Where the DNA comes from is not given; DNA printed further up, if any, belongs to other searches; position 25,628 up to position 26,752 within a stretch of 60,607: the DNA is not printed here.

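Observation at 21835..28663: hdrCBA-mvhD-FeS-fdhA(Sec) array: candidate formate-linked flavin-based electron-bifurcating complex in a bacterium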

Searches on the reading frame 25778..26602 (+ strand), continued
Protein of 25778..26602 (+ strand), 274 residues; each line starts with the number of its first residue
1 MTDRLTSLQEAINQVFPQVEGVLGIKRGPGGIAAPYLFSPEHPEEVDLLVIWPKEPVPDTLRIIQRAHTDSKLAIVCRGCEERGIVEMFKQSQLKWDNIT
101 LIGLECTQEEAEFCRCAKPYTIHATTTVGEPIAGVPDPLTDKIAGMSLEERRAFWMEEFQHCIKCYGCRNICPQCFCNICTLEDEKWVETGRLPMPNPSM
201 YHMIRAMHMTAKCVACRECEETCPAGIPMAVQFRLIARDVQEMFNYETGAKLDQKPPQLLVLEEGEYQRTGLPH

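Call 45: search_solved_structures(query=L001:6563-7444:+, max_evalue=0.001)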
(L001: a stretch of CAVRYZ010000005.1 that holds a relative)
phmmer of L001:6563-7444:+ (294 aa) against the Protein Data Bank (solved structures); distinct sequences matched with E-value up to 0.001: 5.
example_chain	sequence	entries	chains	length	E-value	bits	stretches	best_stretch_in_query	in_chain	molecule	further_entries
9sfi_C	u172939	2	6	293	6.3e-43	150.8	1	4-293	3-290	H(2)/formate:CoB-CoM heterodisulfide,ferredoxin reductase subunit B2 | Heterodisulfide reductase subunit B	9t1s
8rvu_b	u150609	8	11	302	2e-39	139.3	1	5-280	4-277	H(2):CoB-CoM heterodisulfide,ferredoxin reductase subunit B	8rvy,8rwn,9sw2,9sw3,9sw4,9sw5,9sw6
8rvv_B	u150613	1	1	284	2.1e-39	139.2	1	5-278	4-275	H(2):CoB-CoM heterodisulfide,ferredoxin reductase subunit B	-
7bkb_B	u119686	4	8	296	4e-38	135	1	1-293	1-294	CoB--CoM heterodisulfide reductase subunit B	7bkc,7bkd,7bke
5odc_B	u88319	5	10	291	5.8e-37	131.2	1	4-294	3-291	Heterodisulfide reductase, subunit B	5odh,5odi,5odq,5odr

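Call 72: search_protein_representatives(alignment_id=A1)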
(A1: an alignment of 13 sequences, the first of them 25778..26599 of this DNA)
Query: 13 sequences, 274 profile positions. Proteins with E-value up to 0.001 (for the whole library): 1249; up to 1e-10: 818; up to 1e-30: 229. The best 150 are listed.
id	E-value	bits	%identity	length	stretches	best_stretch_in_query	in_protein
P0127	3.0e-101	354.7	-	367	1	5-264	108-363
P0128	2.4e-92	325.5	-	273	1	3-256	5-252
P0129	4.8e-76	272.1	-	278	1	7-270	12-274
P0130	1.1e-73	264.4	-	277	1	17-268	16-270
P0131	5.0e-71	255.6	-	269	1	1-268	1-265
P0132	1.9e-69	250.4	-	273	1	7-268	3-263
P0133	1.1e-65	238.1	-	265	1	18-257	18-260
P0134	1.4e-65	237.7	-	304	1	3-268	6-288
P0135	2.0e-65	237.2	-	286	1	1-265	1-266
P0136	3.4e-64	233.2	-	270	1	9-262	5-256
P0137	2.7e-63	230.3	-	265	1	5-265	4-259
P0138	5.2e-60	219.5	-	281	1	19-270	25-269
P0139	2.7e-57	210.6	-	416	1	12-250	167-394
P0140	5.8e-56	206.2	-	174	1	105-268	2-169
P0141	7.3e-55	202.6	-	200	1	63-268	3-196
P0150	3.8e-48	180.6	-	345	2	126-271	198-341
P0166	4.5e-43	163.9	-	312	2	111-254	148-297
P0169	1.6e-42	162.1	-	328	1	20-249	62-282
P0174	1.2e-41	159.3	-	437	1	18-237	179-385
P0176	2.0e-41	158.5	-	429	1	18-266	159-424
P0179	2.3e-41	158.3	-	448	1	71-255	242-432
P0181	6.3e-41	156.9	-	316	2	111-256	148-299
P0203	4.4e-38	147.6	-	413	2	140-268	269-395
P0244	8.8e-36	140.0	-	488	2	108-269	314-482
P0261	5.6e-35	137.4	-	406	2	132-257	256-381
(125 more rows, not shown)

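Call 74: search_protein_families(library=pfam, proteins=[P0203, P0261, P0166, P0181, P0127, P0139, P0174], max_evalue=0.001)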
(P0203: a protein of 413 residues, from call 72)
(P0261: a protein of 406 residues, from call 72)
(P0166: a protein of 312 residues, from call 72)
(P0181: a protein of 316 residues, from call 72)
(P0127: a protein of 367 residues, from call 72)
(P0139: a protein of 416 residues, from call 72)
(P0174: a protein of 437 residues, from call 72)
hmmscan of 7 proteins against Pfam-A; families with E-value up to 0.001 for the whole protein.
P0203 (413 aa): 8 families
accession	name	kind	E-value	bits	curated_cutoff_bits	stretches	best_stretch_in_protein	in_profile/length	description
PF04432.18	FrhB_FdhB_C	-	1.2e-34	119.8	23.3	1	92-243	2-148/150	Coenzyme F420 hydrogenase/dehydrogenase, beta subunit C terminus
PF04422.18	FrhB_FdhB_N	-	4.8e-23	81.5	22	1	5-78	1-74/78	Coenzyme F420 hydrogenase/dehydrogenase, beta subunit N-term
PF13183.11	Fer4_8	-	3.5e-06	27.9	27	1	288-355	2-68/68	4Fe-4S dicluster domain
PF12838.12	Fer4_7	-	4.1e-05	24.4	27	0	290-354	1-51/52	4Fe-4S dicluster domain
PF12797.12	Fer4_2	-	5.3e-05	23.4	24.5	1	334-352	3-21/22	4Fe-4S binding domain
PF13187.11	Fer4_9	-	0.00023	21.6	27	0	290-354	1-50/52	4Fe-4S dicluster domain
PF00037.32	Fer4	-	0.00023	21.3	21.1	1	338-354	5-21/24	4Fe-4S binding domain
PF12837.12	Fer4_6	-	0.00028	21.1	25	1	334-354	2-22/24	4Fe-4S binding domain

P0261 (406 aa): 2 families
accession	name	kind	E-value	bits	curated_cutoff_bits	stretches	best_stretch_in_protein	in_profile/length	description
PF04432.18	FrhB_FdhB_C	-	1.1e-27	97.2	23.3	1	92-244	2-148/150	Coenzyme F420 hydrogenase/dehydrogenase, beta subunit C terminus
PF04422.18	FrhB_FdhB_N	-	5.3e-20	71.8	22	1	7-78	2-73/78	Coenzyme F420 hydrogenase/dehydrogenase, beta subunit N-term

P0166 (312 aa): 8 families
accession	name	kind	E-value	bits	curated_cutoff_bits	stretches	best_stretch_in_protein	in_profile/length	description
PF13187.11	Fer4_9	-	1.3e-08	35.2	27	1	202-269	1-50/52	4Fe-4S dicluster domain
PF04432.18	FrhB_FdhB_C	-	1.6e-07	31.8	23.3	1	68-169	3-113/150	Coenzyme F420 hydrogenase/dehydrogenase, beta subunit C terminus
PF13534.11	Fer4_17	-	1.4e-06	29.2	22.2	1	202-270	1-60/61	4Fe-4S dicluster domain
PF13183.11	Fer4_8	-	1.8e-06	28.8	27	1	200-270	2-68/68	4Fe-4S dicluster domain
PF00037.32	Fer4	-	5.6e-06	26.4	21.1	0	254-270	6-22/24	4Fe-4S binding domain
PF12838.12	Fer4_7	-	1.5e-05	25.8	27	0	202-270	1-52/52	4Fe-4S dicluster domain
PF14691.11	Fer4_20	-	0.00023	21.4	25.8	0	242-285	10-56/113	Dihydroprymidine dehydrogenase domain II, 4Fe-4S cluster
PF12797.12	Fer4_2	-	0.00036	20.8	24.5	0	253-267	7-21/22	4Fe-4S binding domain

P0181 (316 aa): 10 families
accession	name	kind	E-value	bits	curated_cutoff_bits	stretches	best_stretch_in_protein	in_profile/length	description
PF04432.18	FrhB_FdhB_C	-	1.7e-08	34.9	23.3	1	69-169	3-113/150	Coenzyme F420 hydrogenase/dehydrogenase, beta subunit C terminus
PF12797.12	Fer4_2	-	6e-08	32.6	24.5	1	201-215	7-21/22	4Fe-4S binding domain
PF00037.32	Fer4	-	7.2e-08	32.4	21.1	1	254-269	6-21/24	4Fe-4S binding domain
PF13187.11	Fer4_9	-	1.2e-07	32.1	27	1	203-269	1-50/52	4Fe-4S dicluster domain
PF13183.11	Fer4_8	-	4.7e-07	30.7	27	1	201-270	2-68/68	4Fe-4S dicluster domain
PF13534.11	Fer4_17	-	6.3e-07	30.3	22.2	1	203-270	1-60/61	4Fe-4S dicluster domain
PF13237.11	Fer4_10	-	1.3e-06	28.7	25.5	1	253-278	6-22/53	4Fe-4S dicluster domain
PF12837.12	Fer4_6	-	8.1e-05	22.8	25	1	253-270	6-23/24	4Fe-4S binding domain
PF12838.12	Fer4_7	-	0.00011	23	27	0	203-270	1-52/52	4Fe-4S dicluster domain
PF12800.12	Fer4_4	-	0.00026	21.5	24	1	254-269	2-17/17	4Fe-4S binding domain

P0127 (367 aa): 2 families
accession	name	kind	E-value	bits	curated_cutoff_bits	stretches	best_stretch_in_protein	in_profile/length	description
PF02662.21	FlpD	-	2.9e-13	50.4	22.3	1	1-59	64-122/123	Methyl-viologen-reducing hydrogenase, delta subunit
PF00037.32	Fer4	-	0.00093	19.4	21.1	0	260-273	6-19/24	4Fe-4S binding domain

P0139 (416 aa): 9 families
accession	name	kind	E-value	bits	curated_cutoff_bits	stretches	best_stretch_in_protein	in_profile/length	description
PF02662.21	FlpD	-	9e-16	58.4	22.3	1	26-127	22-123/123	Methyl-viologen-reducing hydrogenase, delta subunit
PF13237.11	Fer4_10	-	6.3e-07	29.7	25.5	1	351-373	3-27/53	4Fe-4S dicluster domain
PF00037.32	Fer4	-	6.8e-06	26.1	21.1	1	351-370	2-21/24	4Fe-4S binding domain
PF12797.12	Fer4_2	-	2e-05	24.7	24.5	1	351-369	4-22/22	4Fe-4S binding domain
PF12837.12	Fer4_6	-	2.7e-05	24.3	25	1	352-370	4-22/24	4Fe-4S binding domain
PF13183.11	Fer4_8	-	5.8e-05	24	27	0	305-371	2-68/68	4Fe-4S dicluster domain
PF13187.11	Fer4_9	-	7e-05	23.2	27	0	307-370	1-50/52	4Fe-4S dicluster domain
PF12838.12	Fer4_7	-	0.00027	21.8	27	0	307-371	1-52/52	4Fe-4S dicluster domain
PF12800.12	Fer4_4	-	0.00037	21.1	24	0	355-369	2-16/17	4Fe-4S binding domain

P0174 (437 aa): 6 families
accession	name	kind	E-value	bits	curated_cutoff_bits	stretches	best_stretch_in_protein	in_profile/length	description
PF02662.21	FlpD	-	8e-34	116.7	22.3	1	6-126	2-122/123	Methyl-viologen-reducing hydrogenase, delta subunit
PF12797.12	Fer4_2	-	2.8e-08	33.6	24.5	1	355-373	4-22/22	4Fe-4S binding domain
PF00037.32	Fer4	-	1.4e-05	25.1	21.1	1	358-374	5-21/24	4Fe-4S binding domain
PF13237.11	Fer4_10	-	0.00016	22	25.5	1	357-373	5-21/53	4Fe-4S dicluster domain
PF12837.12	Fer4_6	-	0.00019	21.7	25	1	357-375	5-23/24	4Fe-4S binding domain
PF12800.12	Fer4_4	-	0.00079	20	24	1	359-374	2-17/17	4Fe-4S binding domain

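Call 81: search_protein_families(library=pfam, proteins=[L032:50-1873:+, L032:1993-3720:+, L032:3721-4947:+, L032:4954-6012:+, L040:27-887:+, L040:888-2105:+, L040:2170-2541:+, L040:3398-3910:+], max_evalue=0.0001)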
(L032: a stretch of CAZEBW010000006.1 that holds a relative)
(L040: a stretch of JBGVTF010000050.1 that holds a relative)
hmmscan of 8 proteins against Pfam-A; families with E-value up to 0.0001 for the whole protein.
L032:50-1873:+ (607 aa): 1 family
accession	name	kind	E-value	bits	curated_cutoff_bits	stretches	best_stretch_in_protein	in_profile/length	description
PF03916.19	NrfD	-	1.1e-32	114.4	25.8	1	207-527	2-308/313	Polysulphide reductase, NrfD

L032:1993-3720:+ (575 aa): 4 families
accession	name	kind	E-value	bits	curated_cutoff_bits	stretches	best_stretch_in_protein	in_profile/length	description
PF14522.11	Cytochrome_C7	-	3.1e-11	43.3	24.8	0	225-308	11-66/67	Cytochrome c7 and related cytochrome c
PF14537.11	Cytochrom_c3_2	-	3.3e-10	40.7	25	0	171-240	7-66/79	Cytochrome c3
PF09699.15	Paired_CXXCH_1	-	4.7e-10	39.4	20.6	0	172-205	8-40/41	Doubled CXXCH motif (Paired_CXXCH_1)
PF02665.19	Nitrate_red_gam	-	8.6e-07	29.2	22.9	1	395-562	43-204/217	Nitrate reductase gamma subunit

L032:3721-4947:+ (408 aa): 7 families
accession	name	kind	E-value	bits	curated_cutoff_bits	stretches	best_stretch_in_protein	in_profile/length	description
PF02754.22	CCG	-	8.6e-34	116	20.6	2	294-381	1-84/85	Cysteine-rich domain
PF13183.11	Fer4_8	-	4.8e-12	46.7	27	1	17-102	1-68/68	4Fe-4S dicluster domain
PF13237.11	Fer4_10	-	5.4e-10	39.5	25.5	0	17-41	5-26/53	4Fe-4S dicluster domain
PF13534.11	Fer4_17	-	4.4e-09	37.2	22.2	1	20-103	1-61/61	4Fe-4S dicluster domain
PF13746.11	Fer4_18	-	7e-08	33.1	27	0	82-105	55-78/114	4Fe-4S dicluster domain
PF12797.12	Fer4_2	-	3.8e-05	23.8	24.5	1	15-33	4-22/22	4Fe-4S binding domain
PF13187.11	Fer4_9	-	6.5e-05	23.3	27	0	20-101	1-50/52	4Fe-4S dicluster domain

L032:4954-6012:+ (352 aa): 2 families
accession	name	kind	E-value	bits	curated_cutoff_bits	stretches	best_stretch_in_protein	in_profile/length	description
PF21948.1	LplA-B_cat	-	7.6e-33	114.6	27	1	17-209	13-199/200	Lipoyl protein ligase A/B catalytic domain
PF10437.14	Lip_prot_lig_C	-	5.9e-06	26.6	24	1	272-349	8-83/85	Bacterial lipoate protein ligase C-terminus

L040:27-887:+ (286 aa): 1 family
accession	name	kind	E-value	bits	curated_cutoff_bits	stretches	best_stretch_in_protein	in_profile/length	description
PF02665.19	Nitrate_red_gam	-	4.4e-06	26.9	22.9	1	124-272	59-203/217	Nitrate reductase gamma subunit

L040:888-2105:+ (405 aa): 7 families
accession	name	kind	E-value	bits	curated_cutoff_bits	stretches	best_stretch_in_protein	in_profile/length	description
PF02754.22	CCG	-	6.3e-32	110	20.6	2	292-379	1-84/85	Cysteine-rich domain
PF13183.11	Fer4_8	-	2.3e-11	44.5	27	1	16-100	1-68/68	4Fe-4S dicluster domain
PF13534.11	Fer4_17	-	3.6e-09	37.5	22.2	1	19-101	1-61/61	4Fe-4S dicluster domain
PF13237.11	Fer4_10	-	5e-09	36.4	25.5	0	16-35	5-22/53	4Fe-4S dicluster domain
PF13746.11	Fer4_18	-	9.2e-08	32.7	27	0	78-103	53-78/114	4Fe-4S dicluster domain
PF13187.11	Fer4_9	-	1.7e-06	28.4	27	0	16-32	33-49/52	4Fe-4S dicluster domain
PF12797.12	Fer4_2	-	6.8e-05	23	24.5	1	13-32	3-22/22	4Fe-4S binding domain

L040:2170-2541:+ (123 aa): 0 families

L040:3398-3910:+ (170 aa): 1 family
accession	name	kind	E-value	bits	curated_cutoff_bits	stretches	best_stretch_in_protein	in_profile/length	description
PF01597.25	GCV_H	-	1.9e-34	118.6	22.2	1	42-153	1-113/122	Glycine cleavage H-protein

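Call 93: search_protein_families(library=pfam, proteins=[P0176, P0179, P0244, P0169, P0150, L040:3398-3910:+], max_evalue=0.0001)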
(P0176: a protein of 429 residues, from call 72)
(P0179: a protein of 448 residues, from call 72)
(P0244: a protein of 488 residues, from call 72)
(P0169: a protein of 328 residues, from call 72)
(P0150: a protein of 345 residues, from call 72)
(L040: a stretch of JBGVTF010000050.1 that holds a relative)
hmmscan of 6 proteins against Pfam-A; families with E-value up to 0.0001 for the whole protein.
P0176 (429 aa): 8 families
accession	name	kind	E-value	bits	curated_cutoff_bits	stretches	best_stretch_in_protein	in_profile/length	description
PF02662.21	FlpD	-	2.7e-39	134.4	22.3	1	1-102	22-123/123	Methyl-viologen-reducing hydrogenase, delta subunit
PF04432.18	FrhB_FdhB_C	-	4.6e-07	30.3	23.3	1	215-323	3-99/150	Coenzyme F420 hydrogenase/dehydrogenase, beta subunit C terminus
PF13534.11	Fer4_17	-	6.9e-07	30.2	22.2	1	318-385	1-60/61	4Fe-4S dicluster domain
PF13187.11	Fer4_9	-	7.9e-07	29.5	27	0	334-384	5-50/52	4Fe-4S dicluster domain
PF12797.12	Fer4_2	-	2.2e-05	24.6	24.5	0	368-382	7-21/22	4Fe-4S binding domain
PF13183.11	Fer4_8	-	4e-05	24.5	27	1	317-385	3-68/68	4Fe-4S dicluster domain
PF00037.32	Fer4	-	4.3e-05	23.6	21.1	0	369-384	6-21/24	4Fe-4S binding domain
PF12837.12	Fer4_6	-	9.6e-05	22.6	25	1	369-385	7-23/24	4Fe-4S binding domain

P0179 (448 aa): 7 families
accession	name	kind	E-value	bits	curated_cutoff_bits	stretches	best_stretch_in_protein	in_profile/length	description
PF02662.21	FlpD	-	3.7e-48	163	22.3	1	11-133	1-123/123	Methyl-viologen-reducing hydrogenase, delta subunit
PF12797.12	Fer4_2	-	1.3e-05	25.3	24.5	0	384-402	4-22/22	4Fe-4S binding domain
PF12838.12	Fer4_7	-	1.5e-05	25.8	27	0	337-404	1-52/52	4Fe-4S dicluster domain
PF13183.11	Fer4_8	-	2.2e-05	25.4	27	1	335-404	2-68/68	4Fe-4S dicluster domain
PF13534.11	Fer4_17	-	3.7e-05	24.6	22.2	0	337-404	1-60/61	4Fe-4S dicluster domain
PF00037.32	Fer4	-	5.7e-05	23.2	21.1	0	388-404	6-22/24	4Fe-4S binding domain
PF13187.11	Fer4_9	-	8.3e-05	23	27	0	337-403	1-50/52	4Fe-4S dicluster domain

P0244 (488 aa): 3 families
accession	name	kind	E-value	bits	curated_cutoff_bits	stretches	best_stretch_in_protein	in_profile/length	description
PF02662.21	FlpD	-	5.6e-49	165.7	22.3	1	11-133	1-123/123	Methyl-viologen-reducing hydrogenase, delta subunit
PF13183.11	Fer4_8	-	1.1e-05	26.4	27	1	369-439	2-68/68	4Fe-4S dicluster domain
PF13187.11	Fer4_9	-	1.6e-05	25.3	27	1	371-438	1-50/52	4Fe-4S dicluster domain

P0169 (328 aa): 3 families
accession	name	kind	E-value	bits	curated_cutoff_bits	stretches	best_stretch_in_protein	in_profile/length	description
PF12797.12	Fer4_2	-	8.9e-06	25.8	24.5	1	240-258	4-22/22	4Fe-4S binding domain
PF00037.32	Fer4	-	1.6e-05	25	21.1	1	243-260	5-22/24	4Fe-4S binding domain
PF13237.11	Fer4_10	-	8.4e-05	22.9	25.5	1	242-265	5-22/53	4Fe-4S dicluster domain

P0150 (345 aa): 6 families
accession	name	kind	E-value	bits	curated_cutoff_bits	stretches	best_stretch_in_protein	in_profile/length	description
PF04432.18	FrhB_FdhB_C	-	2.3e-08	34.5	23.3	1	74-187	2-137/150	Coenzyme F420 hydrogenase/dehydrogenase, beta subunit C terminus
PF13183.11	Fer4_8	-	2e-07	31.9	27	1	231-298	2-68/68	4Fe-4S dicluster domain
PF00037.32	Fer4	-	2.9e-05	24.1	21.1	0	281-298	5-22/24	4Fe-4S binding domain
PF13237.11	Fer4_10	-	3.9e-05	23.9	25.5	0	229-295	4-53/53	4Fe-4S dicluster domain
PF12797.12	Fer4_2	-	7.7e-05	22.9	24.5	0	278-295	4-21/22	4Fe-4S binding domain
PF13534.11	Fer4_17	-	8.4e-05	23.5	22.2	1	233-298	1-60/61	4Fe-4S dicluster domain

L040:3398-3910:+ (170 aa): 1 family
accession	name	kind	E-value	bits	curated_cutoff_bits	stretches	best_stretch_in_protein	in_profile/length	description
PF01597.25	GCV_H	-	1.9e-34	118.6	22.2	1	42-153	1-113/122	Glycine cleavage H-protein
